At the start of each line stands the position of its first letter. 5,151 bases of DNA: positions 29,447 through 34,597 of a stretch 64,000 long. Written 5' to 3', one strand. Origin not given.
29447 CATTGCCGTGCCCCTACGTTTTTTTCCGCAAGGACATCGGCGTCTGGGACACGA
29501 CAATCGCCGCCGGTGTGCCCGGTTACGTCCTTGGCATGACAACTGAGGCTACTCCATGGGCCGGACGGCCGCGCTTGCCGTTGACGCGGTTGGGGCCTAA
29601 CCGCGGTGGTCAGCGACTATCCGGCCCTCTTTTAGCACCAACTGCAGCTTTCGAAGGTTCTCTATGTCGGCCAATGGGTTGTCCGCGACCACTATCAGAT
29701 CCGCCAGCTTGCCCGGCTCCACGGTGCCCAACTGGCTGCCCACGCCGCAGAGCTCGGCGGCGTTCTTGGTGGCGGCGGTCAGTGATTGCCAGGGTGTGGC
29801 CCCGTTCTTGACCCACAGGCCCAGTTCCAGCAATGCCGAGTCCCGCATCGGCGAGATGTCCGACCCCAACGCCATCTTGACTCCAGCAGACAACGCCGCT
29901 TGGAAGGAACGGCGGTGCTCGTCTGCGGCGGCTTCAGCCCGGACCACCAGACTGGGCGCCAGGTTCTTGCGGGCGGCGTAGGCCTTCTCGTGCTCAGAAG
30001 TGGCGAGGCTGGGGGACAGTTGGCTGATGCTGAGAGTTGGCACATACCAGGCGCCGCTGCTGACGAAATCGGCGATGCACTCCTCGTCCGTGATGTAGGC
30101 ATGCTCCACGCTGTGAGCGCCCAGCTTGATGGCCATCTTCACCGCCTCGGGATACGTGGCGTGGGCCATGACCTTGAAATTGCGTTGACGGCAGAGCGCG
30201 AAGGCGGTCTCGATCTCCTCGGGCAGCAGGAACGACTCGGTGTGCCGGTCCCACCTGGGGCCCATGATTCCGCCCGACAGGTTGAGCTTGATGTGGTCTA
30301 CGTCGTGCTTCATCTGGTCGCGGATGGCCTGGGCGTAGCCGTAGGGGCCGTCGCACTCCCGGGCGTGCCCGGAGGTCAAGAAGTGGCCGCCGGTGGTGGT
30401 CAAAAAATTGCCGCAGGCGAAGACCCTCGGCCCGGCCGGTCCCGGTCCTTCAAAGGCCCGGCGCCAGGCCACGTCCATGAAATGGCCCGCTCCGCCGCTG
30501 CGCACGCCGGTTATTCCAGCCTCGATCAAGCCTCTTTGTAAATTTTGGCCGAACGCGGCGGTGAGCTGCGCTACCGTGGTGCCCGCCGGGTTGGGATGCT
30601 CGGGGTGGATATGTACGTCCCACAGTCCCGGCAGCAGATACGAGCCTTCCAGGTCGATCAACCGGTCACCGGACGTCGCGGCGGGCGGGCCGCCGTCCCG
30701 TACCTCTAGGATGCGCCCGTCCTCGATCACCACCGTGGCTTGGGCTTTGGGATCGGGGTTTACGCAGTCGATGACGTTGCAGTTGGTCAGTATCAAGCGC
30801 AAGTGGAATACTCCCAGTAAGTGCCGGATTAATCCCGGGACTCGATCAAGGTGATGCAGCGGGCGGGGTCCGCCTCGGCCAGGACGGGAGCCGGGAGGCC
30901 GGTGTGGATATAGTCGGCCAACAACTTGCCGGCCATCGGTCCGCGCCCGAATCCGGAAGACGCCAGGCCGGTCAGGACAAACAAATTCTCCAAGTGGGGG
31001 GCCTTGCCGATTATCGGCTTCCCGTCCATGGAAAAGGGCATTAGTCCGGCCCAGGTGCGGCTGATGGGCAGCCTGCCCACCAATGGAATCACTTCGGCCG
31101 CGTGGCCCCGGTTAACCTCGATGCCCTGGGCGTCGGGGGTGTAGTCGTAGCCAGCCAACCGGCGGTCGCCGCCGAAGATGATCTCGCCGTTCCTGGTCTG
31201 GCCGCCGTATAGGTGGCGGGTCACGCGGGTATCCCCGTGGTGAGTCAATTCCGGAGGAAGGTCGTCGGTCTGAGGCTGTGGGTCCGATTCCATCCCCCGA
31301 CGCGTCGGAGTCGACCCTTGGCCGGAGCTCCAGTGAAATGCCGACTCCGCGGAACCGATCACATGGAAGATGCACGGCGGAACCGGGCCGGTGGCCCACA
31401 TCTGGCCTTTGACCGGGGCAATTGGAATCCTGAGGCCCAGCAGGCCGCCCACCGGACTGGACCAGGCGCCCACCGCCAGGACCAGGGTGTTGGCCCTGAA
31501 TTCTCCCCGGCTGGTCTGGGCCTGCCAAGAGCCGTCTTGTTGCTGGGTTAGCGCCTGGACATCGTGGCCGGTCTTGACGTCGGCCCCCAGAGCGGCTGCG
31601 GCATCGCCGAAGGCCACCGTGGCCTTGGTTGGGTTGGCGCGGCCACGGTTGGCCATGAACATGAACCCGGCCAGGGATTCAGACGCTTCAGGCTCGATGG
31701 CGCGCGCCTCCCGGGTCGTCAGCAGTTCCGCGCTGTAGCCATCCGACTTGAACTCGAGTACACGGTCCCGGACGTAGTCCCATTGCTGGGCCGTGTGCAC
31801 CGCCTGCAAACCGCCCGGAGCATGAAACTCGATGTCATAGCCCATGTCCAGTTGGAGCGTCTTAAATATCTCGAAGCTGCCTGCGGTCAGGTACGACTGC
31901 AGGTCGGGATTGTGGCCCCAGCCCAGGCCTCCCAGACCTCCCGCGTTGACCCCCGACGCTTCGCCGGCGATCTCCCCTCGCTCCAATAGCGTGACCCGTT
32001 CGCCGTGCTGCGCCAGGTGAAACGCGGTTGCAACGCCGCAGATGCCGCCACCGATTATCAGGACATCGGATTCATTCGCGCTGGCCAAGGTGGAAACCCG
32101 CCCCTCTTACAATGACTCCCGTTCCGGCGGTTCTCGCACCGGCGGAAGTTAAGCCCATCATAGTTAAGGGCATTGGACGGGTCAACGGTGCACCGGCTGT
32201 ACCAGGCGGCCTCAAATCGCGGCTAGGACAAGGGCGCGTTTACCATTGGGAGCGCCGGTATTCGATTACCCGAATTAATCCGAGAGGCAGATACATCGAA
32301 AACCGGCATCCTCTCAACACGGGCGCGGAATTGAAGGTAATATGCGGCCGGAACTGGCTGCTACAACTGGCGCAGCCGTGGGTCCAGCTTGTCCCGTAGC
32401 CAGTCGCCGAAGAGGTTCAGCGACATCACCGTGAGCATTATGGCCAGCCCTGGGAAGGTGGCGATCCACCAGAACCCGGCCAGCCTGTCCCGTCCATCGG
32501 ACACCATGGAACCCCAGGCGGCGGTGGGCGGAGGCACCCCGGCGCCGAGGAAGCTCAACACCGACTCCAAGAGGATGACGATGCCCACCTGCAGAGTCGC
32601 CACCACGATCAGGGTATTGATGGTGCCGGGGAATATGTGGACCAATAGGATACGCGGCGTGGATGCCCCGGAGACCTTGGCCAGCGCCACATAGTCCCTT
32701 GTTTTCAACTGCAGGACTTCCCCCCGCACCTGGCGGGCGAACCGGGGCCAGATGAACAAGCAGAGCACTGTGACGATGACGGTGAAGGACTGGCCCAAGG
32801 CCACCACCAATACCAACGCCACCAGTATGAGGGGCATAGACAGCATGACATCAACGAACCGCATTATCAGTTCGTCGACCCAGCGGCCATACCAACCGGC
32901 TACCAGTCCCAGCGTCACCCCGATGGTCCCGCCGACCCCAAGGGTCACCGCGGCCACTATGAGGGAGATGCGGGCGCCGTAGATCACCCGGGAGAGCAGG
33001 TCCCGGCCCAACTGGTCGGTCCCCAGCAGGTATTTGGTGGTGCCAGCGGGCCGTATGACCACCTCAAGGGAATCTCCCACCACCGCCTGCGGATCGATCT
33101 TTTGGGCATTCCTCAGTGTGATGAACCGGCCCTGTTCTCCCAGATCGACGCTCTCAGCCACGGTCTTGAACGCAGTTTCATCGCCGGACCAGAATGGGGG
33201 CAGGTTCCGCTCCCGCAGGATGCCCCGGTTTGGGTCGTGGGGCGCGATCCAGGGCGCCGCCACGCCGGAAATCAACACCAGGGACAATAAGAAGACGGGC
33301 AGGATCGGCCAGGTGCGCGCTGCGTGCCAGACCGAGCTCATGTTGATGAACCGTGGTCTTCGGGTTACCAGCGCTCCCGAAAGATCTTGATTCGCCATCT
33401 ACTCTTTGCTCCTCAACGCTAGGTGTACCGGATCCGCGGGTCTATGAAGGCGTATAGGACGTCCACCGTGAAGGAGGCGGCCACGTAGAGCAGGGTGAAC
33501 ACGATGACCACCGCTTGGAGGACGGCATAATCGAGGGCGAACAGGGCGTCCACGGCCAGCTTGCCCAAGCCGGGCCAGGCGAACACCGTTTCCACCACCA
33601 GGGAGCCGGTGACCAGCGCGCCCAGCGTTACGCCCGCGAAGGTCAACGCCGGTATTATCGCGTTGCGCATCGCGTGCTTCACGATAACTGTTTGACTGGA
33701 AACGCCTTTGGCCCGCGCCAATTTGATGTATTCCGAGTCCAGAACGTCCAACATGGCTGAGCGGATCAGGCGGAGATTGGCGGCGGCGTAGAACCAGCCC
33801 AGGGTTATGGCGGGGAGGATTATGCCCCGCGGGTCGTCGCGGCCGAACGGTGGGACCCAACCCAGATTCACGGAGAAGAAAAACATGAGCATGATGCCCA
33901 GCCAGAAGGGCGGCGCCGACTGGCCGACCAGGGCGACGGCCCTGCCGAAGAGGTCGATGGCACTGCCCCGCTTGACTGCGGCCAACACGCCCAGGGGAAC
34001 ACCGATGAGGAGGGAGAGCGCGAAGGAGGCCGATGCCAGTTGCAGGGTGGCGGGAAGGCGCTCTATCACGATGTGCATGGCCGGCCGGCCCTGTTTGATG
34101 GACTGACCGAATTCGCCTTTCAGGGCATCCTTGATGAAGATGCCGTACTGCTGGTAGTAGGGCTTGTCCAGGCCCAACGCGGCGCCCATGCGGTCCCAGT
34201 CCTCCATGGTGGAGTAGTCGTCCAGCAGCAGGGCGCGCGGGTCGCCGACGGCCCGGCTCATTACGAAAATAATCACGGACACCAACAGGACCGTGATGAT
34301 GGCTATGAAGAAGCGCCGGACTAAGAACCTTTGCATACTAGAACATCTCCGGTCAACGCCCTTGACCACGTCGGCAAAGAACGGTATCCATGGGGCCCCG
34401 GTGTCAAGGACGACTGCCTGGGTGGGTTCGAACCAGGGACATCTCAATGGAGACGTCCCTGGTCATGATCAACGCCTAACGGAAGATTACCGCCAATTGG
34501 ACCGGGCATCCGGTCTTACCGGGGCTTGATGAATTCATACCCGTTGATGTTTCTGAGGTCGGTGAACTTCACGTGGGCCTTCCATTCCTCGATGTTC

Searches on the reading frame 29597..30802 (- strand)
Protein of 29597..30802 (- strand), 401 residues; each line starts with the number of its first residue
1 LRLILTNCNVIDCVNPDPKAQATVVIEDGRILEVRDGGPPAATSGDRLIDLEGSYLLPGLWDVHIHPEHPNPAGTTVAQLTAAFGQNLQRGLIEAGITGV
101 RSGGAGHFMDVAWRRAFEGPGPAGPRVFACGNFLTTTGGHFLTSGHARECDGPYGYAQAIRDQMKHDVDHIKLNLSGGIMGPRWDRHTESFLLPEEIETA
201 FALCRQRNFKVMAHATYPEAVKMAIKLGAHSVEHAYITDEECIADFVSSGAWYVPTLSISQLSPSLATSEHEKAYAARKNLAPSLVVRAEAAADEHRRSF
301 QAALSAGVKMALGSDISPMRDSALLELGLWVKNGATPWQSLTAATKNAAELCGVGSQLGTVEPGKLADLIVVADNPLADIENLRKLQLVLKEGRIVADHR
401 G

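Call 30: search_protein_families(library=pfam, proteins=[window:29597-30802:-], max_evalue=0.001)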
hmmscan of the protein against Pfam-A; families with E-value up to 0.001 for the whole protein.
window:29597-30802:- (401 aa): 2 families
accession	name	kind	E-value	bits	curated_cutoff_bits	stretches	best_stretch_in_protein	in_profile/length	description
PF01979.26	Amidohydro_1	-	6.6e-33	114.8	25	1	55-396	1-345/345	Amidohydrolase family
PF07969.17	Amidohydro_3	-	1.4e-14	54.9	29.7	1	193-397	260-472/472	Amidohydrolase family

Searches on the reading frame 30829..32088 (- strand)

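Call 30: search_protein_families(library=pfam, proteins=[window:30829-32088:-], max_evalue=0.001)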
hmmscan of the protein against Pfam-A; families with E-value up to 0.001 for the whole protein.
window:30829-32088:- (419 aa): 9 families
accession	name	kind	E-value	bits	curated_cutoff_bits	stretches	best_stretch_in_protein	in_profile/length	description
PF01266.30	DAO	-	2e-66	225.4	27.9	1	8-392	1-352/353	FAD dependent oxidoreductase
PF03486.20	HI0933_like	-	1.1e-09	38.6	50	1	8-58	2-50/244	HI0933-like protein Rossmann domain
PF13738.12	Pyr_redox_3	-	1.1e-09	38.4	30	0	10-39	168-197/305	Pyridine nucleotide-disulphide oxidoreductase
PF07992.20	Pyr_redox_2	-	1.1e-07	32.1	26.1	1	8-39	2-34/291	Pyridine nucleotide-disulphide oxidoreductase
PF01494.25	FAD_binding_3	-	2.4e-06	27.5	22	1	7-38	2-33/349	FAD binding domain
PF12831.13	FAD_oxidored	-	9e-06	25.7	27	1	8-184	1-170/416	FAD dependent oxidoreductase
PF13450.12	NAD_binding_8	-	9.9e-06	26.2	21.9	1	11-42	1-32/68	NAD(P)-binding Rossmann-like domain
PF00070.33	Pyr_redox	-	7.5e-05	23.6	22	0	9-39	2-32/82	Pyridine nucleotide-disulphide oxidoreductase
PF00890.30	FAD_binding_2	-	0.00061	19.5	20.4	1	8-211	1-206/414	FAD binding domain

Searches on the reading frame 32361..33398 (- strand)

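Call 76: search_protein_families(library=pfam, proteins=[window:32361-33398:-], max_evalue=0.0001)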
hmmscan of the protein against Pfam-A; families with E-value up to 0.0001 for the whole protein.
window:32361-33398:- (345 aa): 1 family
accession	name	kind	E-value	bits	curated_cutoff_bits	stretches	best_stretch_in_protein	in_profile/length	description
PF00528.27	BPD_transp_1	-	9.9e-33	113.8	26.4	1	160-344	1-184/184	Binding-protein-dependent transport system inner membrane component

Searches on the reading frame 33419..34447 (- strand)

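Call 76: search_protein_families(library=pfam, proteins=[window:33419-34447:-], max_evalue=0.0001)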
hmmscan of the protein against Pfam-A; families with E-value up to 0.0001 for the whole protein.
window:33419-34447:- (342 aa): 2 families
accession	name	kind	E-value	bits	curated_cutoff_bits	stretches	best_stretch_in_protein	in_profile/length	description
PF00528.27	BPD_transp_1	-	2.8e-42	145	26.4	1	149-340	1-183/184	Binding-protein-dependent transport system inner membrane component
PF19300.4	BPD_transp_1_N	-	3.9e-11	43.6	23.8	1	38-138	1-114/114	Binding-prot-dependent transport system membrane comp, N-term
